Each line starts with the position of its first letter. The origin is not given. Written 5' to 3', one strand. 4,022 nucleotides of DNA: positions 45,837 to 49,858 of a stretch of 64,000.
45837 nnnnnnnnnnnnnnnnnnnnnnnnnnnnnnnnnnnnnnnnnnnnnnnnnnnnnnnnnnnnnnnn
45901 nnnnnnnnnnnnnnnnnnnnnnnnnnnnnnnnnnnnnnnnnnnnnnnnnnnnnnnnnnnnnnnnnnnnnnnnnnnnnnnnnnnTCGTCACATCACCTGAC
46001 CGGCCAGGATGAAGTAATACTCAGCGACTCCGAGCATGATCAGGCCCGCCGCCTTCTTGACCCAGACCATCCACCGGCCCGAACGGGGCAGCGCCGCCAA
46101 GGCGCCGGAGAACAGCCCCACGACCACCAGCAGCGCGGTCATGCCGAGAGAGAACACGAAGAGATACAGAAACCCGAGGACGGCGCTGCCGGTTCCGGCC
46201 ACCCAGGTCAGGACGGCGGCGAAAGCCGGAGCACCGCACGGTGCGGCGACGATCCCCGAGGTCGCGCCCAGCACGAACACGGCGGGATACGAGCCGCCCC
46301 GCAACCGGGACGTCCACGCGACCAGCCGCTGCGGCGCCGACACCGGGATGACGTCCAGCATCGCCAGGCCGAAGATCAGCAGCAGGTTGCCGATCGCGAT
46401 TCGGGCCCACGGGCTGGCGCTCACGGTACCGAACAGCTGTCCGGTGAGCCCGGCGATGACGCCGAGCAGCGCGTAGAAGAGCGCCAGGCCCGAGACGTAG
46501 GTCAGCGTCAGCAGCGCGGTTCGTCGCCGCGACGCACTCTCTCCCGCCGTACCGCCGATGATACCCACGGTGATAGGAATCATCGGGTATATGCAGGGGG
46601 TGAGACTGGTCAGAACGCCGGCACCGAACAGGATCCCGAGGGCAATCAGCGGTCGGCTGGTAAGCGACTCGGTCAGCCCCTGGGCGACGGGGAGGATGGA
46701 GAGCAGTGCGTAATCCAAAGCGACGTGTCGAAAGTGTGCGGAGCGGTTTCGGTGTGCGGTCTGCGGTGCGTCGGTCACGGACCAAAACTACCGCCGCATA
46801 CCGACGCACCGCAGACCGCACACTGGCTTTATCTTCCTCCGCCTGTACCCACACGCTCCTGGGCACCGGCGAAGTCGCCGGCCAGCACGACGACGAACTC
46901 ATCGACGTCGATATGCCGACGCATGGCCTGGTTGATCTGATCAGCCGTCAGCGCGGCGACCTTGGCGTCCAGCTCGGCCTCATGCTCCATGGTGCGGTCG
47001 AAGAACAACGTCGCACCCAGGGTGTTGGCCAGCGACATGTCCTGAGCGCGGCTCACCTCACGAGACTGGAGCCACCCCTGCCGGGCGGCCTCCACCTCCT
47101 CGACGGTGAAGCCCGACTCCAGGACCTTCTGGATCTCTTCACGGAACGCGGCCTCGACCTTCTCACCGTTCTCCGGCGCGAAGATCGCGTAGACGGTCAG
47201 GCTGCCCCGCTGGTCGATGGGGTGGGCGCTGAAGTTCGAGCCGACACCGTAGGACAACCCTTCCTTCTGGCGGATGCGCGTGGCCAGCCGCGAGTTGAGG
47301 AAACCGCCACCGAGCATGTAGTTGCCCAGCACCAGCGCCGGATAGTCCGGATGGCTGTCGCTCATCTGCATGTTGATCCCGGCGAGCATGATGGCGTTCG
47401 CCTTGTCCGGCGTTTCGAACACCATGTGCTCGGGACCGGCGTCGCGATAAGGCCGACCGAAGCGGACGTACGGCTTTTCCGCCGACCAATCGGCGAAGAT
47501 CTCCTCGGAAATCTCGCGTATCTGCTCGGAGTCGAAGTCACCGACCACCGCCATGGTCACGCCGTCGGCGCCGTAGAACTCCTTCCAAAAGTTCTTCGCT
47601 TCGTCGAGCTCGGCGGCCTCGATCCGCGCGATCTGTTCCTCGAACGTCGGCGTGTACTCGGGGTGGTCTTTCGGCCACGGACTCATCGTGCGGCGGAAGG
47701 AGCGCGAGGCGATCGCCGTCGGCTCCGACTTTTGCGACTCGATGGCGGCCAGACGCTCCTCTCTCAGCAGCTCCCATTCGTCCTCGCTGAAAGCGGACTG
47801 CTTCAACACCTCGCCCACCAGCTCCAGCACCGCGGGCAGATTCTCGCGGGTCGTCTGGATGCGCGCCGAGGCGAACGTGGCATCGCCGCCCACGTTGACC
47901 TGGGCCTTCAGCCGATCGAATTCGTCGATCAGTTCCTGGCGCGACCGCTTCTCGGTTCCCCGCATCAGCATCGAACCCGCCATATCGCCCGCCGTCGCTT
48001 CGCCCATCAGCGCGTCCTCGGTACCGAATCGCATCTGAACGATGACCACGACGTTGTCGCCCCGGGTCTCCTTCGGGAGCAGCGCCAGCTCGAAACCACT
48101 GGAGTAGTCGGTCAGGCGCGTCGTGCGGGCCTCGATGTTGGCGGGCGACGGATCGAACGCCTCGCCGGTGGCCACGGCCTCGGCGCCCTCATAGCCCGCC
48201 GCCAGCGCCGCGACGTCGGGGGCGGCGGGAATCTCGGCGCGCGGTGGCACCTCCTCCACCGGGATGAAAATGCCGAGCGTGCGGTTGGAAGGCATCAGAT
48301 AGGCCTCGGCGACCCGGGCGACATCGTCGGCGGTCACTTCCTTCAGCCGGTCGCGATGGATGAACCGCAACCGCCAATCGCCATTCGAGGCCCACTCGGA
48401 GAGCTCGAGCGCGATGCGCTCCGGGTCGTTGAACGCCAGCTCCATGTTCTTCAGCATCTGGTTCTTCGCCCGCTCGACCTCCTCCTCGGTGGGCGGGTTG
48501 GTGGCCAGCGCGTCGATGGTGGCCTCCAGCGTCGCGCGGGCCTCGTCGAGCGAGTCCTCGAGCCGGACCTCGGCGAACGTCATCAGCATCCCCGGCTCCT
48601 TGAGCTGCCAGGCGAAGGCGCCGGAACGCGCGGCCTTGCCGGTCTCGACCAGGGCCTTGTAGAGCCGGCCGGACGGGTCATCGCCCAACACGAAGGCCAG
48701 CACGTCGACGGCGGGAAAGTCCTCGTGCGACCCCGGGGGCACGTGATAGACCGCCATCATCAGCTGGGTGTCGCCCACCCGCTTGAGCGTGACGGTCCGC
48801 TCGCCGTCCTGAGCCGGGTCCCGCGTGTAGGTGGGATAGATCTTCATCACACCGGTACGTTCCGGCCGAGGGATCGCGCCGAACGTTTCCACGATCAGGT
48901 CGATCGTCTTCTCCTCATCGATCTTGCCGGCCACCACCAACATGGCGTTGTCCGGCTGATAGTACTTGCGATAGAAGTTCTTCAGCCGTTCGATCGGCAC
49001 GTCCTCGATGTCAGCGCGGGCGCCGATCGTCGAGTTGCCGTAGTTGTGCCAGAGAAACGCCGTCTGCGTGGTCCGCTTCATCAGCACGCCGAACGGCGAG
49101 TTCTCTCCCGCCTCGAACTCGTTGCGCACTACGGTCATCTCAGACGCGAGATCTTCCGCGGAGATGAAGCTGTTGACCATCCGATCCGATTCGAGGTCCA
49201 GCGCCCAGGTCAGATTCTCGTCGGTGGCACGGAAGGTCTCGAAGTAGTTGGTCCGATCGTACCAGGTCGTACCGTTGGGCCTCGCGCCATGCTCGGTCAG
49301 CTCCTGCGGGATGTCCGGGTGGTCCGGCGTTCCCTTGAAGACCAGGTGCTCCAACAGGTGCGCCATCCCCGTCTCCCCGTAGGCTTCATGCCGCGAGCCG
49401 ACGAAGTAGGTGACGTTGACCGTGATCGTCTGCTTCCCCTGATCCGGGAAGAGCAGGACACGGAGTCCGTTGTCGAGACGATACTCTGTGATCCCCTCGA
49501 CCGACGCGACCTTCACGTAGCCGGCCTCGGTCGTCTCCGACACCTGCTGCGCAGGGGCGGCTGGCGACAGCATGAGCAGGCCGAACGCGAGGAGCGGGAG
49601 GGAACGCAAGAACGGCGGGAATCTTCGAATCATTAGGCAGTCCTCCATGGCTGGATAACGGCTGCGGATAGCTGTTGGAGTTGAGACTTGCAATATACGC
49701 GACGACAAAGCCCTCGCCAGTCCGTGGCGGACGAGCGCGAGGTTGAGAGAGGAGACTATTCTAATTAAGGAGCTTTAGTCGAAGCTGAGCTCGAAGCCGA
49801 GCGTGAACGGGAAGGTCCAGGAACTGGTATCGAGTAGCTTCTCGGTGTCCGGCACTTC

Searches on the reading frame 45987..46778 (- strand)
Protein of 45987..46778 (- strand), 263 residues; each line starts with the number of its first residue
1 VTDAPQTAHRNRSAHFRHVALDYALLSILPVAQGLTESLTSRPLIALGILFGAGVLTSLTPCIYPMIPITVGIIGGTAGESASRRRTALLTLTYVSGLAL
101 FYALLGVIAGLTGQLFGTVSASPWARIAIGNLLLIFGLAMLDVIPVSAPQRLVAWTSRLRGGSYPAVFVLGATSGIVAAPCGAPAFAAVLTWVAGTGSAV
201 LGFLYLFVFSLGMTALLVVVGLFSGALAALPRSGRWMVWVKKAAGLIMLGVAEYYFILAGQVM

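Call 20: search_protein_families(library=pfam, proteins=[window:45987-46778:-], max_evalue=0.00001)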
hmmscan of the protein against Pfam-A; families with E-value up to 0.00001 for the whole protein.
window:45987-46778:- (263 aa): 2 families
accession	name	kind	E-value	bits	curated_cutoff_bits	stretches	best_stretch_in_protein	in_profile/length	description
PF02683.22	DsbD_TM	-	1.8e-47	161.9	27.1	1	45-253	3-212/219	Cytochrome C biogenesis protein transmembrane domain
PF13386.12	DsbD_2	-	1.4e-13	51.6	24.9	1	50-248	2-194/199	Cytochrome C biogenesis protein transmembrane region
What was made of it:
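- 45987..46778 (-): CcdA/DsbD-type membrane electron transporter (DsbD_TM), which supplies reducing power to the periplasmic thioredoxin. PF02683 at 161.9 bits (call 20).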

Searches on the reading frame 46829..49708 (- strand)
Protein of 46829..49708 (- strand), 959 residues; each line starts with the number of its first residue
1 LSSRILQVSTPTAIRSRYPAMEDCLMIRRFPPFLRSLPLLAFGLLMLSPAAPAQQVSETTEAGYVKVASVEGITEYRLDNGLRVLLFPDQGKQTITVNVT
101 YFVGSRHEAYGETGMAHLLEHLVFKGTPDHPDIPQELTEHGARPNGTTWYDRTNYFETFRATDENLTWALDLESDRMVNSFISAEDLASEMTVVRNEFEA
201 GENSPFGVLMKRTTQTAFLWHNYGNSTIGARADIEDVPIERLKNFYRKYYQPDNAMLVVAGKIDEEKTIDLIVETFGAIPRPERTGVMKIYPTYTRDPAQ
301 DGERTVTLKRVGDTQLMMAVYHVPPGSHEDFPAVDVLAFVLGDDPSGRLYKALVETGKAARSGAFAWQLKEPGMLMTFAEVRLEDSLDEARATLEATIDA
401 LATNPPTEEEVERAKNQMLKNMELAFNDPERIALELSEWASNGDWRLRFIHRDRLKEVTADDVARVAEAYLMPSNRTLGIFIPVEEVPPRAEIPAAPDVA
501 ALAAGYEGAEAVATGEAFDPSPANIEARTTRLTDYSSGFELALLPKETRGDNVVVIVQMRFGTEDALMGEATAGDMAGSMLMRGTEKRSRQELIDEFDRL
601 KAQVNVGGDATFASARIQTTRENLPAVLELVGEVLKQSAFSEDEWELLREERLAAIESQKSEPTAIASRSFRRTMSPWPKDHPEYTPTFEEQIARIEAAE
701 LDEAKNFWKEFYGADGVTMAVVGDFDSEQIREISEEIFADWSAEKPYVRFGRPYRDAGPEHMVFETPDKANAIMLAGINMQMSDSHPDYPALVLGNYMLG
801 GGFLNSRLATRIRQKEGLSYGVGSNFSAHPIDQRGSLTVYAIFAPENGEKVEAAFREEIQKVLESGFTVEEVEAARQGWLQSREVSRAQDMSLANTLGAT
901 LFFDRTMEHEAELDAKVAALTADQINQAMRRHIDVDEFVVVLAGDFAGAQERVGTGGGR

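Call 20: search_protein_families(library=pfam, proteins=[window:46829-49708:-], max_evalue=0.00001)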
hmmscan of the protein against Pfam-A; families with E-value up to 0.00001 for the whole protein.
window:46829-49708:- (959 aa): 2 families
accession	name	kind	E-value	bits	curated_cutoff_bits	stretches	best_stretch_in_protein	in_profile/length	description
PF05193.26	Peptidase_M16_C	-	7e-67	225.2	23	2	701-877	4-179/181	Peptidase M16 inactive domain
PF00675.25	Peptidase_M16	-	1.4e-24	87.1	22.3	1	84-229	2-147/149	Insulinase (Peptidase family M16)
